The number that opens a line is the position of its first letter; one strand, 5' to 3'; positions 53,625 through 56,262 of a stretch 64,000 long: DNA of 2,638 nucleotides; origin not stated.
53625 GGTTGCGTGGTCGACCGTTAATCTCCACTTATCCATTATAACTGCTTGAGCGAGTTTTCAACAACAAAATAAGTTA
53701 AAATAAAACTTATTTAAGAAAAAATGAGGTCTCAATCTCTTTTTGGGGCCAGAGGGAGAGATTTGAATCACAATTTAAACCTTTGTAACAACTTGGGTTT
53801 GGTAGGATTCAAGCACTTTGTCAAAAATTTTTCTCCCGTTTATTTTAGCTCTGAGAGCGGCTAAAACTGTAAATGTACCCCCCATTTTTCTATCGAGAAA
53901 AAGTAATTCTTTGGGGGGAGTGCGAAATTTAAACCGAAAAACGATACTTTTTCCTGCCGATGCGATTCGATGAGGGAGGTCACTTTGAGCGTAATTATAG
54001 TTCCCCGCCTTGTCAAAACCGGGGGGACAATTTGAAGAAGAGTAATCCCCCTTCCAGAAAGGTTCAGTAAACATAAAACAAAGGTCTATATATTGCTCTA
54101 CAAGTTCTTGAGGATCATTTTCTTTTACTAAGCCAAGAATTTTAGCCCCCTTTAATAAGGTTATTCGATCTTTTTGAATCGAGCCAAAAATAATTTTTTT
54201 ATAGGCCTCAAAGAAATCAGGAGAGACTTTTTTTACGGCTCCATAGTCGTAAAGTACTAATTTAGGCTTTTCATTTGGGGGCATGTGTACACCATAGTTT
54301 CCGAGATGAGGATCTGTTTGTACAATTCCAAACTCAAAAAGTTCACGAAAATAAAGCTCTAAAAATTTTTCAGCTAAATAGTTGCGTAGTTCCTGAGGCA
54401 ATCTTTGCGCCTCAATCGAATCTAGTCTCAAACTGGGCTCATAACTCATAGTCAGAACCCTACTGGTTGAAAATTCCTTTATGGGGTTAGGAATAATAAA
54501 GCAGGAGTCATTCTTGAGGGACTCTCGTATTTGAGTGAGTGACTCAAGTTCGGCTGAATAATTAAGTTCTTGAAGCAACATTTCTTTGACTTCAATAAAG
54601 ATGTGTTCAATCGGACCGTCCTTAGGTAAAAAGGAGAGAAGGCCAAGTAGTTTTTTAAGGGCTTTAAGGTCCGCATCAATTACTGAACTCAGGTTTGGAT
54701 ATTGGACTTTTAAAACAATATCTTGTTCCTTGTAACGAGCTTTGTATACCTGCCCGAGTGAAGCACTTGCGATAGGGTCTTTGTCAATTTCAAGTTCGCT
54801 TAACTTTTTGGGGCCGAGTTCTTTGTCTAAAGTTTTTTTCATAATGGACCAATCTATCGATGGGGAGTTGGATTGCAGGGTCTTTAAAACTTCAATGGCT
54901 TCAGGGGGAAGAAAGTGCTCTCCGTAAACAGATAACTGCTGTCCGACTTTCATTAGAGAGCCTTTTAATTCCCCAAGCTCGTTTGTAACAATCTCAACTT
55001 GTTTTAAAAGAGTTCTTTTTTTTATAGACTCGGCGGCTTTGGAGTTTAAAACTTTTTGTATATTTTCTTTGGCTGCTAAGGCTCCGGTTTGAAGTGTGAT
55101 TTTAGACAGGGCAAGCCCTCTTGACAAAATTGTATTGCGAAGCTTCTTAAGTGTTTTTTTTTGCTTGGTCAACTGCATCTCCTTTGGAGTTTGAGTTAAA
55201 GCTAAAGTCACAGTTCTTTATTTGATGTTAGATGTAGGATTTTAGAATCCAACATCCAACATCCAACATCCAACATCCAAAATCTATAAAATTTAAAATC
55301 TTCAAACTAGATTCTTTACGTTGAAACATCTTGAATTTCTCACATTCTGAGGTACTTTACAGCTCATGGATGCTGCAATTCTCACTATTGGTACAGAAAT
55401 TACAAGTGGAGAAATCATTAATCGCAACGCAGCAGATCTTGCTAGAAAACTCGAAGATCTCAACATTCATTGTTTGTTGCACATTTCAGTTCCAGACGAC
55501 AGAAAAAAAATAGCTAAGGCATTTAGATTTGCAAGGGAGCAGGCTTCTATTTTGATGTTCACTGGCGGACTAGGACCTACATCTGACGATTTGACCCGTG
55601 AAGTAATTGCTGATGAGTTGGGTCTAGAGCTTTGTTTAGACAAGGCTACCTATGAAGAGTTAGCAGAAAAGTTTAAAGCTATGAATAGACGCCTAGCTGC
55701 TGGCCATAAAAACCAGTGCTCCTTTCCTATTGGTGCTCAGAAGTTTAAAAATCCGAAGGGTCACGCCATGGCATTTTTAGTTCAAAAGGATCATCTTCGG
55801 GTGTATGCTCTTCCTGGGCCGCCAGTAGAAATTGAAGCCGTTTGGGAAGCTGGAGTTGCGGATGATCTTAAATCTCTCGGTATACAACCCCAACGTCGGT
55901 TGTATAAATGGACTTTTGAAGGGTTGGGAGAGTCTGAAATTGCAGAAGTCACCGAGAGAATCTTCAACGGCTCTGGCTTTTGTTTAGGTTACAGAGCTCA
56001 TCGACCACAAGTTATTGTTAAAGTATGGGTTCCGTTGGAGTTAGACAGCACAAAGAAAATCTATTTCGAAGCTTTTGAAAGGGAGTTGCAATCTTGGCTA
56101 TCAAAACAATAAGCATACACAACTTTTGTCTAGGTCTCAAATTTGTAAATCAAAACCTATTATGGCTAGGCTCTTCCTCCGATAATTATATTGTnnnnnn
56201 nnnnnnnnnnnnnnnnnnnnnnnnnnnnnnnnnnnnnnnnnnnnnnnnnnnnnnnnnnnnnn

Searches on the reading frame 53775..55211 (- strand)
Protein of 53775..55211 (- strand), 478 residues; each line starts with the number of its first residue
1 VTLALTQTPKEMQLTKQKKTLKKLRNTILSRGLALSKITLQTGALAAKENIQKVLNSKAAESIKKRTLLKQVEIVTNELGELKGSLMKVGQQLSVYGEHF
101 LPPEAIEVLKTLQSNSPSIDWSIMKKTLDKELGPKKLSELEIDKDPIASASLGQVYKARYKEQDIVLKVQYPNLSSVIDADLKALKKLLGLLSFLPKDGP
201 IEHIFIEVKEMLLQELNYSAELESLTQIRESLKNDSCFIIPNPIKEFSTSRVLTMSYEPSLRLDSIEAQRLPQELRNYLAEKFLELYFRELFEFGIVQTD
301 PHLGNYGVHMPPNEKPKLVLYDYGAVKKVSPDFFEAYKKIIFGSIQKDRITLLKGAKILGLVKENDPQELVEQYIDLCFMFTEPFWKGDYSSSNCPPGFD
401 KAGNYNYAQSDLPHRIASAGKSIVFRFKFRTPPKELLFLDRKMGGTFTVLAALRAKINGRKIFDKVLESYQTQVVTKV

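Call 14: search_protein_families(library=pfam, proteins=[window:53775-55211:-])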
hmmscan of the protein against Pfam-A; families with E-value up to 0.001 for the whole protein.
window:53775-55211:- (478 aa): 1 family
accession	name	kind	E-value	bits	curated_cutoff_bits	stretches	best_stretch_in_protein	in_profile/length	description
PF03109.22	ABC1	-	1.2e-51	175.7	22.9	1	112-352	2-240/244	ABC1 atypical kinase-like domain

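Call 26: find_related_loci(query=window:53775-55211:-, collection=genome_contigs, flank=10000)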
Query window:53775-55211:- (478 aa) in genome_contigs; peptide patterns used: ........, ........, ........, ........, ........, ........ (x = any residue, [..] = any of these).
112 stretches matched a pattern; 1 encode a relative of the query (tblastn E <= 1e-3); 1 distinct loci.
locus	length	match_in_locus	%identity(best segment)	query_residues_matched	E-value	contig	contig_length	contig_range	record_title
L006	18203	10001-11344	61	27-472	1e-173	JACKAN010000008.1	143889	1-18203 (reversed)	MAG: Bdellovibrionaceae bacterium isolate HK-STAS-BDEL-6 HK-STAS-BDEL-6_8, whole genome shotgun sequence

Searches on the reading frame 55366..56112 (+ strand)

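Call 14: search_protein_families(library=pfam, proteins=[window:55366-56112:+])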
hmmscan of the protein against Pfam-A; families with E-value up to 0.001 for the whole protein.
window:55366-56112:+ (248 aa): 1 family
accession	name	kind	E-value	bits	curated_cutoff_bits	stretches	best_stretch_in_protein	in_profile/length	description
PF00994.29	MoCF_biosynth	-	4.9e-28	98.1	26.6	1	4-166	1-140/144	Probable molybdopterin binding domain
